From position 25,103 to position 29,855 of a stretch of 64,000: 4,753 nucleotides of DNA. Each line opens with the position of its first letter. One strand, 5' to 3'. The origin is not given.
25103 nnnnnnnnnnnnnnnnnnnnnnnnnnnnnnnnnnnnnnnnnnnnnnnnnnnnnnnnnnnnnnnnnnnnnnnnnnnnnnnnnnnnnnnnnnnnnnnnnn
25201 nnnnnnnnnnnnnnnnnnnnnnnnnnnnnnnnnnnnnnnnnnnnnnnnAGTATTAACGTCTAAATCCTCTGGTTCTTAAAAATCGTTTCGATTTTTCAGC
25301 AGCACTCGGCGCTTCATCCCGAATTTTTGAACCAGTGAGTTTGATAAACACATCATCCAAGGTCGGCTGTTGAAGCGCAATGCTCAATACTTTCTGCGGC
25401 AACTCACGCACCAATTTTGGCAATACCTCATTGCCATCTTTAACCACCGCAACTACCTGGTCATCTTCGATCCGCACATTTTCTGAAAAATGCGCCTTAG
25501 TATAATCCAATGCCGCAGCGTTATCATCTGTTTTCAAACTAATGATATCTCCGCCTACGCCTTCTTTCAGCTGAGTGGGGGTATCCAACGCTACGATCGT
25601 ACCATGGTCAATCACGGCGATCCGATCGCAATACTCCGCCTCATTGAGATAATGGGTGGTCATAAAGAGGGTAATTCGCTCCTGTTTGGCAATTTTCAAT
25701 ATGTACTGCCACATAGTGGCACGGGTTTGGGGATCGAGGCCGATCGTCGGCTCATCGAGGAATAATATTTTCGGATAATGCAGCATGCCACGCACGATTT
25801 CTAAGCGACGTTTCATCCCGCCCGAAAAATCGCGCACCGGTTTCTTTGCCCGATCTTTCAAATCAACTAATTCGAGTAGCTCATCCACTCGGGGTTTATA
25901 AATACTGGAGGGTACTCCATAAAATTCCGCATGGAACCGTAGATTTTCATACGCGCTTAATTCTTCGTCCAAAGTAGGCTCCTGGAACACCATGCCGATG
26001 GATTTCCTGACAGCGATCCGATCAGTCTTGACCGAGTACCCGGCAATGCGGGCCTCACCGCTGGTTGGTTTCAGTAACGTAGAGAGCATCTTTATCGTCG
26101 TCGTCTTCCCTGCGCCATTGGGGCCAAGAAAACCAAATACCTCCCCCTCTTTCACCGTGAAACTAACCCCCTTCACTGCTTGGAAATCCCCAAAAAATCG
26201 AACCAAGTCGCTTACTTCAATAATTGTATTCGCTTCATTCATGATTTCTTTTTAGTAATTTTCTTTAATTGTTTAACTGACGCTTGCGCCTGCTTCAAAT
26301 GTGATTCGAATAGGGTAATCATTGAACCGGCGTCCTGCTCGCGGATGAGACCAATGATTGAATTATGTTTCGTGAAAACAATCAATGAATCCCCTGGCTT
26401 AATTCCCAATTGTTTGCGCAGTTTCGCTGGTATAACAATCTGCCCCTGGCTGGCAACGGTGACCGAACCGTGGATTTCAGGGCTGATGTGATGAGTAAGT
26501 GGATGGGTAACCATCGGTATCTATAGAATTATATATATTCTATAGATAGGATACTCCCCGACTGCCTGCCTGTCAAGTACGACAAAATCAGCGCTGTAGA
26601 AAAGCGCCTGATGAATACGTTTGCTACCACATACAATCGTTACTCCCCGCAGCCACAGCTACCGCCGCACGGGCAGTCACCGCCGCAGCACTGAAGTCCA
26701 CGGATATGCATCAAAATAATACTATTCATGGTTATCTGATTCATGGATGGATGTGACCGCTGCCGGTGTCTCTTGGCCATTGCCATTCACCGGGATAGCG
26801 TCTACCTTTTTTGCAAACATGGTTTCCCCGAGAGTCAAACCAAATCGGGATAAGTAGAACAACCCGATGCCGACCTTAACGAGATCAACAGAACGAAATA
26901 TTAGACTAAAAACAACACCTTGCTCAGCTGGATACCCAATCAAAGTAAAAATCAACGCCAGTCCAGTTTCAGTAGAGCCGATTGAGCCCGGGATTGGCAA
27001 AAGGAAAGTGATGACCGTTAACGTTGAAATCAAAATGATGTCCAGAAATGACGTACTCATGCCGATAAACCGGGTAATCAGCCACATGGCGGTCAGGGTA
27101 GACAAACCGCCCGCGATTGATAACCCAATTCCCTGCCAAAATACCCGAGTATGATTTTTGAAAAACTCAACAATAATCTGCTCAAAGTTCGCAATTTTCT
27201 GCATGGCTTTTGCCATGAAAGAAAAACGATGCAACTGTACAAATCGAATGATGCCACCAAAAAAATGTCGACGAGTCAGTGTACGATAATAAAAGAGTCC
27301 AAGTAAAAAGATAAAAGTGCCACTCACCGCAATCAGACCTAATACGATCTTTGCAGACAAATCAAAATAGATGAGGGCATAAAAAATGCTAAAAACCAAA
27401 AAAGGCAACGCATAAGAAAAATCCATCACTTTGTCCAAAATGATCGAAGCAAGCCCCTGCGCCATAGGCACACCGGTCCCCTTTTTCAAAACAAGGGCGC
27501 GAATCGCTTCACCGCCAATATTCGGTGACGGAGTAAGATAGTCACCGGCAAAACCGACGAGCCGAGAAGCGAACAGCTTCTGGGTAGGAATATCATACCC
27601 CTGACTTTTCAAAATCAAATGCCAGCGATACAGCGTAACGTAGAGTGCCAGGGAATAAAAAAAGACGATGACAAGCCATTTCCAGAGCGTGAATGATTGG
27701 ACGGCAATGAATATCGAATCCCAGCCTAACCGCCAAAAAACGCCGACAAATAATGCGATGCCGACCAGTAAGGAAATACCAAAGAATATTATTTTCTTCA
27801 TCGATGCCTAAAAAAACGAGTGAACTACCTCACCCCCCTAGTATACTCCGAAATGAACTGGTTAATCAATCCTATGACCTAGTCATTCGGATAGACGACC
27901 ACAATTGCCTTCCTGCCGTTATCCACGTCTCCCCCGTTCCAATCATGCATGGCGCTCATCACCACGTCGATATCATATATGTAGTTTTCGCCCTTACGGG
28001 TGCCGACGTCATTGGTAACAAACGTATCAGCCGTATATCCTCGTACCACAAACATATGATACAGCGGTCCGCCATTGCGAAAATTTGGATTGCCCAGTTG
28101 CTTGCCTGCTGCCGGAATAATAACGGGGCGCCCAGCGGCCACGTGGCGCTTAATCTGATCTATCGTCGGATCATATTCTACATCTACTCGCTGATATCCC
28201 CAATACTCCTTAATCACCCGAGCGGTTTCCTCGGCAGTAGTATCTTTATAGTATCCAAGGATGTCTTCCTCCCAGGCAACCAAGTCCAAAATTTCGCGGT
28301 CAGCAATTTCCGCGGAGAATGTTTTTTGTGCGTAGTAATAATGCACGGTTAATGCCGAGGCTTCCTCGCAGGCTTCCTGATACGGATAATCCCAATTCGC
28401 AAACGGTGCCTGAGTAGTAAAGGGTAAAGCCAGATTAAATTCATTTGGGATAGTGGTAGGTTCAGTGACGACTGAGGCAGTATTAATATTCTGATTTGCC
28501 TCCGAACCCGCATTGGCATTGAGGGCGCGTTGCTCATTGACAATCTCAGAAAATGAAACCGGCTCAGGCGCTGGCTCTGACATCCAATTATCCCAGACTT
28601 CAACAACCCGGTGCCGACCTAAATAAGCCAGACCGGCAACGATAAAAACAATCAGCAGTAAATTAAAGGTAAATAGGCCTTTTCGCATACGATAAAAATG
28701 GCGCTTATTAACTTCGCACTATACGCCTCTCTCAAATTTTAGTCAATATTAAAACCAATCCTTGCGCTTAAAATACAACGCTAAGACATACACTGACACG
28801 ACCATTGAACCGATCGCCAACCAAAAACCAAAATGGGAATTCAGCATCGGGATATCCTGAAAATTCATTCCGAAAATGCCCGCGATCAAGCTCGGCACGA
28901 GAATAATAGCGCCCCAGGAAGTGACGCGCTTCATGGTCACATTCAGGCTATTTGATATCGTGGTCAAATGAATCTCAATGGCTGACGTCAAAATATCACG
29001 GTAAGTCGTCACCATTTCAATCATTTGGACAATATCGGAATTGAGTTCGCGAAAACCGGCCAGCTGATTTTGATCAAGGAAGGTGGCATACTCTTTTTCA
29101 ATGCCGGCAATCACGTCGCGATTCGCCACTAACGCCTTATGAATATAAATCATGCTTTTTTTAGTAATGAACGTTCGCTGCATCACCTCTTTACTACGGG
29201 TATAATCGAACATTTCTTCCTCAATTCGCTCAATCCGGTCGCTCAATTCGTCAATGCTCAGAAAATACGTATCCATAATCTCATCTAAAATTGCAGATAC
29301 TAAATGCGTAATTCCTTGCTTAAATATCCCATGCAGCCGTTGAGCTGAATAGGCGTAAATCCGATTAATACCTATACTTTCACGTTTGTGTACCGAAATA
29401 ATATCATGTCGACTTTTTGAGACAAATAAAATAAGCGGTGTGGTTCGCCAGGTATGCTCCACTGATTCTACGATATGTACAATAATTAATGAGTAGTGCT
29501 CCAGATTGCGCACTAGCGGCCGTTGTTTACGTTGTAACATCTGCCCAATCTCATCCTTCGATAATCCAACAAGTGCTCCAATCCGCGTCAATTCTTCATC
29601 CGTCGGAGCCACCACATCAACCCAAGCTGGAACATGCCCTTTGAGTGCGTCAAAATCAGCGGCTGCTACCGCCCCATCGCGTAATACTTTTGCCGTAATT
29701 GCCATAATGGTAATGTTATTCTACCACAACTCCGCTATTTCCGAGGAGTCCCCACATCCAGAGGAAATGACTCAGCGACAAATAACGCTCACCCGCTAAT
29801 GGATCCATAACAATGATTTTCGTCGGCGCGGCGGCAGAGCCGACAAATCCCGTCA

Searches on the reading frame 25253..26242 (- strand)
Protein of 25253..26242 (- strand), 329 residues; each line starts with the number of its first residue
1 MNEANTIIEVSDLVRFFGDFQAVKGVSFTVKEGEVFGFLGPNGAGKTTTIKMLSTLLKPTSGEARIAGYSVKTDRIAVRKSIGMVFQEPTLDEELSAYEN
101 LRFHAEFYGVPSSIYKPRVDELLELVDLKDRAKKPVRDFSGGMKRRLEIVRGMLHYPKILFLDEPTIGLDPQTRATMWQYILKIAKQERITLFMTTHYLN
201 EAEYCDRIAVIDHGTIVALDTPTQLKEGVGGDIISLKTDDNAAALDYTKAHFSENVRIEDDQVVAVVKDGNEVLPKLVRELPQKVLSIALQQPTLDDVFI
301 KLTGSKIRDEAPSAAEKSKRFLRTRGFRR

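Call 3: search_protein_families(library=pfam, proteins=[window:25253-26242:-], max_evalue=0.1)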
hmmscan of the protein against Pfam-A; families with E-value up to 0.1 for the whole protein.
window:25253-26242:- (329 aa): 12 families
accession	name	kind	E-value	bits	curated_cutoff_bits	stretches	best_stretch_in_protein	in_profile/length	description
PF00005.33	ABC_tran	-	5.6e-36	124.6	25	1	23-166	1-136/137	ABC transporter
PF13304.12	AAA_21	-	6.4e-11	43.3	27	2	122-197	221-298/304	AAA domain, putative AbiEii toxin, Type IV TA system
PF13732.12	DrrA1-3_C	-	1.7e-07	32.3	27.4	1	221-302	2-80/81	ATP-binding protein DrrA1-3-like, C-terminal domain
PF13175.12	AAA_15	-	1.4e-05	25.3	32.1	1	158-197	330-369/374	AAA ATPase domain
PF13555.12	AAA_29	-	0.0048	17.1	27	1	25-61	14-50/61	P-loop containing region of AAA domain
PF13476.12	AAA_23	-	0.0061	17.6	27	1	26-59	15-45/201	AAA domain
PF20356.3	DUF6651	-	0.012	16.6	27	1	237-275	28-66/113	Family of unknown function (DUF6651)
PF00448.28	SRP54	-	0.029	14.5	22.7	1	37-60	5-28/196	SRP54-type protein, GTPase domain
PF03215.21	Rad17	-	0.039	14.3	23.8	1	37-104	49-115/186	Rad17 P-loop domain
PF13604.12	AAA_30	-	0.067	13.4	27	0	31-66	16-49/191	AAA domain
PF18929.5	DUF5678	-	0.087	13.1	23.2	0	258-290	13-45/49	Family of unknown function (DUF5678)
PF00004.35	AAA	-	0.088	13.7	21.2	0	38-58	3-23/131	ATPase family associated with various cellular activities (AAA)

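Call 4: search_protein_families(library=ncbifam, proteins=[window:25253-26242:-], max_evalue=0.1)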
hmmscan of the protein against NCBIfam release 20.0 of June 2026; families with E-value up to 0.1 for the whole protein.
window:25253-26242:- (329 aa): 195 families (the best 25 are shown)
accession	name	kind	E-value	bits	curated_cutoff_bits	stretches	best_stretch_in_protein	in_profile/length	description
TIGR01188.1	drrA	subfamily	1.3e-105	353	312.45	1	16-304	2-302/302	daunorubicin resistance ABC transporter, ATP-binding protein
NF033858.1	ABC2_perm_RbbA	equivalog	6.8e-73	246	1050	1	3-228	262-487/909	ribosome-associated ATPase/putative transporter RbbA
NF010060.0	PRK13537.1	equivalog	2.7e-65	220.3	521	1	5-309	13-314/314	nodulation factor ABC transporter ATP-binding protein NodI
TIGR03864.1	PQQ_ABC_ATP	hypoth_equivalog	1.3e-64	217.9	302.25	1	8-232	2-226/236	ABC transporter, ATP-binding subunit, PQQ-dependent alcohol dehydrogenase system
NF010059.0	PRK13536.1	equivalog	9e-57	192.3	549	1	4-308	40-341/342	nodulation factor ABC transporter ATP-binding protein NodI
TIGR03522.1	GldA_ABC_ATP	equivalog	1.6e-54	185.4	402.6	1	8-303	3-301/301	gliding motility-associated ABC transporter ATP-binding subunit GldA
TIGR01288.1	nodI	equivalog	3.5e-53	180.6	424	1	5-308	2-302/303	nodulation factor ABC transporter ATP-binding protein NodI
TIGR03740.1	galliderm_ABC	subfamily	2.7e-47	161.3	309.75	1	9-217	2-203/223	lantibiotic protection ABC transporter ATP-binding subunit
TIGR04520.1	ECF_ATPase_1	equivalog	2.1e-44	152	315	1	20-225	15-223/269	energy-coupling factor transporter ATPase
TIGR04521.1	ECF_ATPase_2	equivalog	2.5e-43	148.2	330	1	20-225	18-232/279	energy-coupling factor transporter ATPase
TIGR03265.1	PhnT2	equivalog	4.5e-42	144.5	457.7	1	6-225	3-222/353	putative 2-aminoethylphosphonate ABC transporter ATP-binding protein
TIGR00968.1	3a0106s01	subfamily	1.5e-40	139.2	342.75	1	8-227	1-220/237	sulfate ABC transporter ATP-binding protein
TIGR01186.1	proV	subfamily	5.8e-40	137.5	326.6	1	18-225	4-217/363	betaine/proline/choline family ABC transporter ATP-binding protein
NF000106.1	40850658_otr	exception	9.4e-40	136.8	750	1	2-311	8-327/351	oxytetracycline efflux ABC transporter Otr(C) ATP-binding subunit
NF006987.0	PRK09452.1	equivalog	2.2e-39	135.3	482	1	2-227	12-237/378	spermidine/putrescine ABC transporter ATP-binding protein PotA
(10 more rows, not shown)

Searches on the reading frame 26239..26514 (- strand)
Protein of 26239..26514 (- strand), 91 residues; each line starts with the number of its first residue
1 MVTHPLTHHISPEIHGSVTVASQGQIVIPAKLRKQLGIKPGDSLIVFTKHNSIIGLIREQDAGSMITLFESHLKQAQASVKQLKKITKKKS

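Call 3: search_protein_families(library=pfam, proteins=[window:26239-26514:-], max_evalue=0.1)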
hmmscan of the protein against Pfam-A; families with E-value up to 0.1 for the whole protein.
window:26239-26514:- (91 aa): 5 families
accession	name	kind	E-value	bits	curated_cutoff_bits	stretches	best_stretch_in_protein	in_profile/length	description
PF04014.23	MazE_antitoxin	-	1.4e-10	41.4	24.7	1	18-54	2-39/48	Antidote-toxin recognition MazE, bacterial antitoxin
PF18096.6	Thump_like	-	0.0028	17.9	26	1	16-49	27-62/78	THUMP domain-like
PF14250.11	AbrB-like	-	0.0042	17.6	25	1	18-49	33-64/70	AbrB-like transcriptional regulator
PF15937.10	PrlF_antitoxin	-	0.018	15.6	32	1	19-62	3-46/99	prlF antitoxin for toxin YhaV_toxin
PF02381.23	MraZ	-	0.096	13.1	23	0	20-39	10-29/72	MraZ protein, putative antitoxin-like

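Call 4: search_protein_families(library=ncbifam, proteins=[window:26239-26514:-], max_evalue=0.1)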
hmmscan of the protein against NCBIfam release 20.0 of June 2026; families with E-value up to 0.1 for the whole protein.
window:26239-26514:- (91 aa): 9 families
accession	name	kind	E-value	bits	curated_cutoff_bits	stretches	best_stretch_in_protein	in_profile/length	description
TIGR01439.1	lp_hng_hel_AbrB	domain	4.2e-13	48.8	28.3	1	18-57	2-41/44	transcriptional regulator, AbrB family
NF040962.1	near_HgcAB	equivalog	3.6e-08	33.1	70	1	14-51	4-41/70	HgcAB-associated protein HgcC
NF050106.1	TA_MazE_antitoxin_Deino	equivalog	0.0003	20.9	65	1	24-53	1-30/65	type II toxin-antitoxin system MazE family antitoxin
NF006352.0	PRK08577.1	equivalog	0.00062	19.8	140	1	17-50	6-39/136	hypothetical protein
TIGR02609.1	doc_partner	hypoth_equivalog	0.00082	19.7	55.9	1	26-84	12-73/74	putative addiction module antidote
NF007429.0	PRK09974.1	equivalog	0.0014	18.6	125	1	16-59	13-56/114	type II toxin-antitoxin system PrlF family antitoxin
TIGR02851.1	spore_V_T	equivalog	0.0019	18.1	235.9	1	23-57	12-46/180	stage V sporulation protein T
NF001476.0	PRK00326.2-2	equivalog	0.024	14.3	162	1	17-46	93-121/163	division/cell wall cluster transcriptional repressor MraZ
NF003011.0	PRK03837.1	subfamily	0.034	13.8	260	1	37-85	190-238/241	transcriptional regulator NanR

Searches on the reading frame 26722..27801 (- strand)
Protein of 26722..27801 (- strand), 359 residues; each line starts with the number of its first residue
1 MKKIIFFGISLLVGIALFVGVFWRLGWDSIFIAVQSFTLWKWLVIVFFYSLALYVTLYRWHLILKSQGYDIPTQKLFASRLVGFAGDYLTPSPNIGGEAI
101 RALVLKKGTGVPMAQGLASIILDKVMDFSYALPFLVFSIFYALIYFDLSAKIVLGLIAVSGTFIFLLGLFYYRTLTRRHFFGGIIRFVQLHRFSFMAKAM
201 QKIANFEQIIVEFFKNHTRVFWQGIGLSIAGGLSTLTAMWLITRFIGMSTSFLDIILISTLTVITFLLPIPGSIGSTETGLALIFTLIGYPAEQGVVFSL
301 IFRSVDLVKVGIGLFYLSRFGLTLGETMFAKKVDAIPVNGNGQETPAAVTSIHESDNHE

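Call 36: search_protein_families(library=pfam, proteins=[window:26722-27801:-], max_evalue=0.001)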
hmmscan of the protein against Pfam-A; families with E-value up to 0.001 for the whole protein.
window:26722-27801:- (359 aa): 1 family
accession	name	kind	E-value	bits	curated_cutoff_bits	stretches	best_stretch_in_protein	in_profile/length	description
PF03706.18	LPG_synthase_TM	-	3e-41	142.3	33.4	1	12-307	2-295/302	Lysylphosphatidylglycerol synthase TM region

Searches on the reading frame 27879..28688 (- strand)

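Call 36: search_protein_families(library=pfam, proteins=[window:27879-28688:-], max_evalue=0.001)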
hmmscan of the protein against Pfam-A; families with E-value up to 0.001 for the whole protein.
window:27879-28688:- (269 aa): 1 family
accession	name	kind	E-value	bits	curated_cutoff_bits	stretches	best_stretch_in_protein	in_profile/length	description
PF13529.12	Peptidase_C39_2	-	4.6e-08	34.2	24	1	103-227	12-141/143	Peptidase_C39 like family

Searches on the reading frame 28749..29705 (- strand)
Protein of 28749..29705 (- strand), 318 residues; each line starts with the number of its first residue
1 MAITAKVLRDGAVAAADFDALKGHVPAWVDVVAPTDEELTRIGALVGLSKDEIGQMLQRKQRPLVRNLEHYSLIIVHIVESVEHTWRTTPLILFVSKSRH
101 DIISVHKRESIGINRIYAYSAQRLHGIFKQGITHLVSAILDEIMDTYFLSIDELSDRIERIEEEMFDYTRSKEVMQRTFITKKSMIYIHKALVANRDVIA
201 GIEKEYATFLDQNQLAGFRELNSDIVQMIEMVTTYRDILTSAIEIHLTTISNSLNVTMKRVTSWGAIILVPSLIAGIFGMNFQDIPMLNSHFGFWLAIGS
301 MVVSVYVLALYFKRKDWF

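Call 36: search_protein_families(library=pfam, proteins=[window:28749-29705:-], max_evalue=0.001)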
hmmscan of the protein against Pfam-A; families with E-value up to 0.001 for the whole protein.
window:28749-29705:- (318 aa): 1 family
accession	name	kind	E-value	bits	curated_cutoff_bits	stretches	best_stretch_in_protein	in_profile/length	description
PF01544.23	CorA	-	3.2e-54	184.7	27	1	27-314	5-292/292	CorA-like Mg2+ transporter protein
